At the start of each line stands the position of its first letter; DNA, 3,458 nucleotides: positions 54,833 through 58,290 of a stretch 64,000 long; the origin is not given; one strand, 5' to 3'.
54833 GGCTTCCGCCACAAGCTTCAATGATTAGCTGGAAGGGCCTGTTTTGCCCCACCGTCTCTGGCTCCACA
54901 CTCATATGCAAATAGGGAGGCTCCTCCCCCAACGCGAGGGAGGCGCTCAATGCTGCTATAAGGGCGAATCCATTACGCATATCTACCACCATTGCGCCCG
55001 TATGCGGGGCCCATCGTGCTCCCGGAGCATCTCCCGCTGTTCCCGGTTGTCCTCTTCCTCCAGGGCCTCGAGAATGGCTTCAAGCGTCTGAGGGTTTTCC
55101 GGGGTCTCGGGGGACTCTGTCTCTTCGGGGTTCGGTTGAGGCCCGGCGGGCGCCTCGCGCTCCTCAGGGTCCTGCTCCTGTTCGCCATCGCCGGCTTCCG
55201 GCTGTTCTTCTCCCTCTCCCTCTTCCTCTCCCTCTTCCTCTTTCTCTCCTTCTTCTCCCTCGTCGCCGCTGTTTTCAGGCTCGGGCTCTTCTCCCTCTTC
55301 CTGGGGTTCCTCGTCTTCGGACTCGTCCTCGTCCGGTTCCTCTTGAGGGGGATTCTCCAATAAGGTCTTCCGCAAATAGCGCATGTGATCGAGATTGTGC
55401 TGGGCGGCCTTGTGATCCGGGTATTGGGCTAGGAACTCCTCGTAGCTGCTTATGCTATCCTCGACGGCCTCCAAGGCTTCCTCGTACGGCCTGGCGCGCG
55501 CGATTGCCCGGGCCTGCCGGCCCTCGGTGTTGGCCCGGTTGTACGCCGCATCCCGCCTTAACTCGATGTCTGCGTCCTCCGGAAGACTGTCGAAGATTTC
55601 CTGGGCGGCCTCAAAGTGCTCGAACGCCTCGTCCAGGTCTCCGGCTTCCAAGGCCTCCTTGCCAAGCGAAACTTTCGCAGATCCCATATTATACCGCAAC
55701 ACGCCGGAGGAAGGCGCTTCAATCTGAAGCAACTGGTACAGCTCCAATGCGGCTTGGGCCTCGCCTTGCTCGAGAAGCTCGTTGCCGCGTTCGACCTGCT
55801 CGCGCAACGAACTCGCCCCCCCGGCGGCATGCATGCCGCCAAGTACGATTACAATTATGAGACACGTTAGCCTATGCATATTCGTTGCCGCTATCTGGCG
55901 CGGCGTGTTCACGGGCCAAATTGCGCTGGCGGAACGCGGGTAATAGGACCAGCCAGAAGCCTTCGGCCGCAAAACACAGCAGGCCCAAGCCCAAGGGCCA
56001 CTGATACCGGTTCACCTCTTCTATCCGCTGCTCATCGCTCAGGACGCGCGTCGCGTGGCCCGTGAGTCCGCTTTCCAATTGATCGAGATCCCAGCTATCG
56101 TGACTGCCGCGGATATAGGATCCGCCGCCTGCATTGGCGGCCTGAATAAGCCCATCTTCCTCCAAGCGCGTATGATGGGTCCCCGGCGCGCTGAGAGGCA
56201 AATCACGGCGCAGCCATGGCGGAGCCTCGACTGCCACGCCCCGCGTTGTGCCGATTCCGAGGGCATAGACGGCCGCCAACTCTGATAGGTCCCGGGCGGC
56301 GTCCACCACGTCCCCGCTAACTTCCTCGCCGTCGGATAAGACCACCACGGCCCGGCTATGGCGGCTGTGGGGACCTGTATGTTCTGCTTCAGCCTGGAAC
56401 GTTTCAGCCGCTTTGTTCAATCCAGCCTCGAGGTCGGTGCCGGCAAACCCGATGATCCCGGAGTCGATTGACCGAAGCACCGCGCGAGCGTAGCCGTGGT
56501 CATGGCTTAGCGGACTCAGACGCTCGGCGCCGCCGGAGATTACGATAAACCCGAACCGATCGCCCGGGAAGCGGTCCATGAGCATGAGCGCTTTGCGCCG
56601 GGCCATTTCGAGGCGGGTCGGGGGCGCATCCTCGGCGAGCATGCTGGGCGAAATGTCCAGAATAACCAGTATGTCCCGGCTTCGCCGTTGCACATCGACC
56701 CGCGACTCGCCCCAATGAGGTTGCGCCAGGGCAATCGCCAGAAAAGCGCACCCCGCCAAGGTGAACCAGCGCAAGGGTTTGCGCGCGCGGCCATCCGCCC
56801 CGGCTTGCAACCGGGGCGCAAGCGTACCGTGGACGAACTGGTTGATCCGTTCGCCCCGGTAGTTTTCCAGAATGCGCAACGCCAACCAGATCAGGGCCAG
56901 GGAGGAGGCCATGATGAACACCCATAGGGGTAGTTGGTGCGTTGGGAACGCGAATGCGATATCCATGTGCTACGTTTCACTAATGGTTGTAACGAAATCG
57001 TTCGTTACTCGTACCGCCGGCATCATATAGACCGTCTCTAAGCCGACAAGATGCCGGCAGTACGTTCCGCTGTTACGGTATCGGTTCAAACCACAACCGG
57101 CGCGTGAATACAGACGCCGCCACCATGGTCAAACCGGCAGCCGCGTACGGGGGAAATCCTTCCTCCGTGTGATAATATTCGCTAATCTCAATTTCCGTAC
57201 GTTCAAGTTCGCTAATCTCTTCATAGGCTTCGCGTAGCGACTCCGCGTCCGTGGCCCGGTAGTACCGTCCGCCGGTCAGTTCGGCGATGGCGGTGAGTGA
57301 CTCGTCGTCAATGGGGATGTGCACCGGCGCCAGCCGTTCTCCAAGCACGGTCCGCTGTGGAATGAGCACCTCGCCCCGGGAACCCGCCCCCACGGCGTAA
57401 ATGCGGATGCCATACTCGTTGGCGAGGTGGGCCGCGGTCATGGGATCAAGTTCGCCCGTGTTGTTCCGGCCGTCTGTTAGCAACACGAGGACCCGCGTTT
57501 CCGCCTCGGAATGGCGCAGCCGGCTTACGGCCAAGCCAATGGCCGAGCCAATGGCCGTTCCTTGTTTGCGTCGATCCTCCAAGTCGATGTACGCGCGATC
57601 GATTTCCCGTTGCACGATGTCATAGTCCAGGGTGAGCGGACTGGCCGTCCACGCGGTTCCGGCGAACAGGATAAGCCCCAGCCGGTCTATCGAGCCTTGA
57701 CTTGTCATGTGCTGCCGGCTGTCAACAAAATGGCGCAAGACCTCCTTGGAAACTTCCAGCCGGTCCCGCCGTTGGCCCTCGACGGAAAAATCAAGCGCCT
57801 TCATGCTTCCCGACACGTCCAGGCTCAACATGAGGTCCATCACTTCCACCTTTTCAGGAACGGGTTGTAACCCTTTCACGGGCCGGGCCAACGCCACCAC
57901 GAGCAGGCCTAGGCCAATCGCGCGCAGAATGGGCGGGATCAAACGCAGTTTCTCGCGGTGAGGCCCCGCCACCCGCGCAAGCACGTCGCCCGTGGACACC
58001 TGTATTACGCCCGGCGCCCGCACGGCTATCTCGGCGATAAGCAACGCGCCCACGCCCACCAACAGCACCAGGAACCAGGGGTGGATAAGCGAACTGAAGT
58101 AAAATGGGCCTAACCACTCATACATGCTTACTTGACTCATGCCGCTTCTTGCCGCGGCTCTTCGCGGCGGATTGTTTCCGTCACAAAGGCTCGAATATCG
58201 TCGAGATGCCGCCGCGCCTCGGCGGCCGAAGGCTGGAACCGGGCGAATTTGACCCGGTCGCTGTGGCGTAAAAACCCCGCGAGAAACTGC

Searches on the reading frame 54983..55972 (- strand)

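Call 52: search_protein_families(library=pfam, proteins=[window:54983-55972:-], max_evalue=0.001)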
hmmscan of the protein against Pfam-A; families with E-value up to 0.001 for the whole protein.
window:54983-55972:- (329 aa): 1 family
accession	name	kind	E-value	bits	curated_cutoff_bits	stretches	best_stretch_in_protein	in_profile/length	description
PF07719.23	TPR_2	-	2.7e-05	24.4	27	0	103-127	7-31/34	Tetratricopeptide repeat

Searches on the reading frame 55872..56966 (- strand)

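Call 52: search_protein_families(library=pfam, proteins=[window:55872-56966:-], max_evalue=0.001)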
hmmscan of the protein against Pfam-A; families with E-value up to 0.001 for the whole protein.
window:55872-56966:- (364 aa): 2 families
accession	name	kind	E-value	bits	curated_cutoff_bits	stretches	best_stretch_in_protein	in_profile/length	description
PF13519.12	VWA_2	-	1.2e-16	61.7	27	1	99-214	1-107/107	von Willebrand factor type A domain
PF00092.34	VWA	-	3.8e-09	37.4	23.8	1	98-239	1-140/174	von Willebrand factor type A domain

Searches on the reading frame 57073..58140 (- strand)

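Call 52: search_protein_families(library=pfam, proteins=[window:57073-58140:-], max_evalue=0.001)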
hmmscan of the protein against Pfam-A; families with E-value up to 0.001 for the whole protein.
window:57073-58140:- (355 aa): 4 families
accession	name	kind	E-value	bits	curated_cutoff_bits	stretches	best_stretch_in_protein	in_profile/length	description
PF00092.34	VWA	-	1.3e-16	61.8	23.8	1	102-306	1-172/174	von Willebrand factor type A domain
PF13519.12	VWA_2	-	6.9e-14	52.8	27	1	103-224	1-106/107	von Willebrand factor type A domain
PF07584.16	BatA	-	3.6e-06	27.7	25.9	1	20-87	6-77/77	Aerotolerance regulator N-terminal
PF06707.17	DUF1194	-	1.1e-05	25.3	27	1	102-249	5-151/206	Protein of unknown function (DUF1194)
